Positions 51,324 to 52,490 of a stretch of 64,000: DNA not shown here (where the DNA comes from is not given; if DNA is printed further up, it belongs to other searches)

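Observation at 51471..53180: Kinase-pseudokinase tandem on one tail-anchored polypeptide with no extracytoplasmic sensor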

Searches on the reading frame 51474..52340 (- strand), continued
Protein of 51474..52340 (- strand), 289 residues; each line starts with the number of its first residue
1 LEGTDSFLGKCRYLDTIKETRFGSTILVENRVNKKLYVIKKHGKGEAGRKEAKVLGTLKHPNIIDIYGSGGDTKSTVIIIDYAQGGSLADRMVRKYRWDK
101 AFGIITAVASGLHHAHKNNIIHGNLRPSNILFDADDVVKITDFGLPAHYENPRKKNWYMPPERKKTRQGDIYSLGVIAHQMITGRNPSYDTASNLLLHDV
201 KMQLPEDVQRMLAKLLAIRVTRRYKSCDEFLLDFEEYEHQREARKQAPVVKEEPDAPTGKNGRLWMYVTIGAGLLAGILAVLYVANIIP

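Call 79: list_cluster_members(proteins=[P0132, P0135, P0138, P0140, P0143, P0149, P0155, P0165, P0171, P0173])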
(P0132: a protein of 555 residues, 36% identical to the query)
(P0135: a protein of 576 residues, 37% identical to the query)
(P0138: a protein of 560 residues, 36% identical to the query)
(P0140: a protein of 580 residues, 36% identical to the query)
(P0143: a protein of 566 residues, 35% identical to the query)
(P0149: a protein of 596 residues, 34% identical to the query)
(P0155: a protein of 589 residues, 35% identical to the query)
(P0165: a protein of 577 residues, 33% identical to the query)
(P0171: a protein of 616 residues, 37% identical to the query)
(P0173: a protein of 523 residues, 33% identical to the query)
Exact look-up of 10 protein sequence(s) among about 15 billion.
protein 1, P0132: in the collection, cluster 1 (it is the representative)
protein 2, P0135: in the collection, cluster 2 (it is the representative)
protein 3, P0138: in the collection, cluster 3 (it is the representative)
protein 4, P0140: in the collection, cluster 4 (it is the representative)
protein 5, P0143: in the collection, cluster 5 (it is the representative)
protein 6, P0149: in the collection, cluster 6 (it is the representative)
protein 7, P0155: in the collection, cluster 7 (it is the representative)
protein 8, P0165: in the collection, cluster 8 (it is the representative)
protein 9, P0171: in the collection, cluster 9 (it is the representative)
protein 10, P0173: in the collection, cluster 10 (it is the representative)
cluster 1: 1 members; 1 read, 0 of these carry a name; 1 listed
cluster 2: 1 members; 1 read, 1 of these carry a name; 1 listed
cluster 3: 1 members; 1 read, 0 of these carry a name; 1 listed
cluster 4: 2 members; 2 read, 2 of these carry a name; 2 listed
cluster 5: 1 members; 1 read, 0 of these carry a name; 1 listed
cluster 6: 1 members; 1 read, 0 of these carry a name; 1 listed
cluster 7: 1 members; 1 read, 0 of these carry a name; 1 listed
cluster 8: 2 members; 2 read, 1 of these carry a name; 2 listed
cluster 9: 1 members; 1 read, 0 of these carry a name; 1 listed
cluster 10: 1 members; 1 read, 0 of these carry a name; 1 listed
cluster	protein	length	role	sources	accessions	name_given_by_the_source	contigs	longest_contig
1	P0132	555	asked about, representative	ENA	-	-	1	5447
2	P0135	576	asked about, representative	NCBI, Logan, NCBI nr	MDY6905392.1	MAG: serine/threonine-protein kinase [Thermodesulfobacteriota bacterium] | serine/threonine-protein kinase [Thermodesulfobacteriota bacterium]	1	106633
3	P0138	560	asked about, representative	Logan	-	-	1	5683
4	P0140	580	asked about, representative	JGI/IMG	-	eukaryotic-like serine/threonine-protein kinase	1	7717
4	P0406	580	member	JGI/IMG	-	eukaryotic-like serine/threonine-protein kinase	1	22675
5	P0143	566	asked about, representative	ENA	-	-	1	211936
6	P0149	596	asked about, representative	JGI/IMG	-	-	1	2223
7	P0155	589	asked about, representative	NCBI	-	-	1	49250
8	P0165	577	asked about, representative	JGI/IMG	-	serine/threonine-protein kinase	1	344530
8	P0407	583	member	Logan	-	-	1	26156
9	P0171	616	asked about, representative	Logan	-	-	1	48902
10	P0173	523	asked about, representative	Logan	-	-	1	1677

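Call 86: find_encoding_contigs(protein=P0378, flank=4000, max_places=1)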
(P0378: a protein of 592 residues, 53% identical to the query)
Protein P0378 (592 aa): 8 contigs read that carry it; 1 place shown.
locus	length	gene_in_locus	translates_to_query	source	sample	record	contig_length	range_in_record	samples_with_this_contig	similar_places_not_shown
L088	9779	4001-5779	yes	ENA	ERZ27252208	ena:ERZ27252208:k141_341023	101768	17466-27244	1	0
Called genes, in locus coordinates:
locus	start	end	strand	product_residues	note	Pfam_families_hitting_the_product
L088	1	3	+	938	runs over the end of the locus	PF00005:ABC_tran (faint), PF02463:SMC_N (faint), PF13175:AAA_15 (faint), PF13191:AAA_16 (faint), PF13555:AAA_29 (faint), PF20703:nSTAND1 (faint), PF17760:UvrA_inter, PF17755:UvrA_DNA-bind, +2 more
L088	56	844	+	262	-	PF03705:CheR_N, PF01739:CheR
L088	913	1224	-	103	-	-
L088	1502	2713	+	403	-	PF03109:ABC1, PF00069:Pkinase (faint)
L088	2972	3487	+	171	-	PF02001:DUF134, PF17253:DUF5320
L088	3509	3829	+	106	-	PF17253:DUF5320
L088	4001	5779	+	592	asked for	PF00069:Pkinase, PF07714:PK_Tyr_Ser-Thr, PF01636:APH (faint), PF03109:ABC1, PF14531:Kinase-like (faint), PF00069:Pkinase, PF07714:PK_Tyr_Ser-Thr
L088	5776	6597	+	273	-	PF03330:DPBB_1, PF05036:SPOR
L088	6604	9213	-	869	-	PF08447:PAS_3, PF00989:PAS, PF13188:PAS_8, PF13426:PAS_9, PF00989:PAS, PF08448:PAS_4, PF13426:PAS_9, PF00512:HisKA, +4 more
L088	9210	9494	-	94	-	-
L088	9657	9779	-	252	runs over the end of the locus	PF00753:Lactamase_B, PF14597:Lactamase_B_5 (weak)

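Call 87: find_encoding_contigs(protein=P0371, flank=4000, max_places=1)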
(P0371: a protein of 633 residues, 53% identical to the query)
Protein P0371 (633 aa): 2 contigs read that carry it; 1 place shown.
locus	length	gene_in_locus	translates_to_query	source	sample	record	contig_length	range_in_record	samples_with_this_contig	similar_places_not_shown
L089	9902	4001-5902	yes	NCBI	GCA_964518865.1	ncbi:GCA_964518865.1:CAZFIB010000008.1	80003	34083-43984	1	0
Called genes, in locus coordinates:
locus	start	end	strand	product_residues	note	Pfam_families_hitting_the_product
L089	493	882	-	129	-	PF01850:PIN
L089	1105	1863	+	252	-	PF00753:Lactamase_B, PF16123:HAGH_C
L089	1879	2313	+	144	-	PF18911:PKD_4, PF00801:PKD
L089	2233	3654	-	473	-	PF13414:TPR_11 (faint)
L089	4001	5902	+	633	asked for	PF00069:Pkinase, PF01163:RIO1 (faint), PF07714:PK_Tyr_Ser-Thr, PF01636:APH (faint), PF03109:ABC1, PF00069:Pkinase, PF07714:PK_Tyr_Ser-Thr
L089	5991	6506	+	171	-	PF03425:CBM_11 (weak), PF08547:CIA30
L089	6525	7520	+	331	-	PF04463:2-thiour_desulf, PF08349:DUF1722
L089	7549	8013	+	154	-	PF01243:PNPOx_N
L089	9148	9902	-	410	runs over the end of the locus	PF13229:Beta_helix (faint), PF05048:NosD (weak)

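Call 88: find_encoding_contigs(protein=P0326, flank=4000, max_places=1)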
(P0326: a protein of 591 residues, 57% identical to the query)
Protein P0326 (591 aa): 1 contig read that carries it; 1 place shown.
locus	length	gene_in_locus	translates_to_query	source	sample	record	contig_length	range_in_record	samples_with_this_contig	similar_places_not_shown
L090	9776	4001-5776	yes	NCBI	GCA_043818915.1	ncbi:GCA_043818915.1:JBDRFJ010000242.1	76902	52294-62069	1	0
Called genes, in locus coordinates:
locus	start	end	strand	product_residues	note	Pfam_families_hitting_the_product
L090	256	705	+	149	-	PF00011:HSP20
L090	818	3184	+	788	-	PF02190:LON_substr_bdg, PF00004:AAA, PF07728:AAA_5, PF22667:Lon_lid, PF05362:Lon_C, PF13541:ChlI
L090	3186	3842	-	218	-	PF00753:Lactamase_B, PF13483:Lactamase_B_3, PF12706:Lactamase_B_2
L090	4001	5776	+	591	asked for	PF00069:Pkinase, PF07714:PK_Tyr_Ser-Thr, PF01636:APH (faint), PF03109:ABC1 (weak), PF01163:RIO1 (faint), PF00069:Pkinase, PF07714:PK_Tyr_Ser-Thr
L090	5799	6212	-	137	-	-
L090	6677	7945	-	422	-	PF03952:Enolase_N, PF00113:Enolase_C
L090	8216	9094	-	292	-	PF02811:PHP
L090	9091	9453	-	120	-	PF21157:DksA_N, PF01258:zf-dskA_traR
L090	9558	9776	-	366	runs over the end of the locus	PF00226:DnaJ, PF01556:DnaJ_C, PF00684:DnaJ_CXXCXGXG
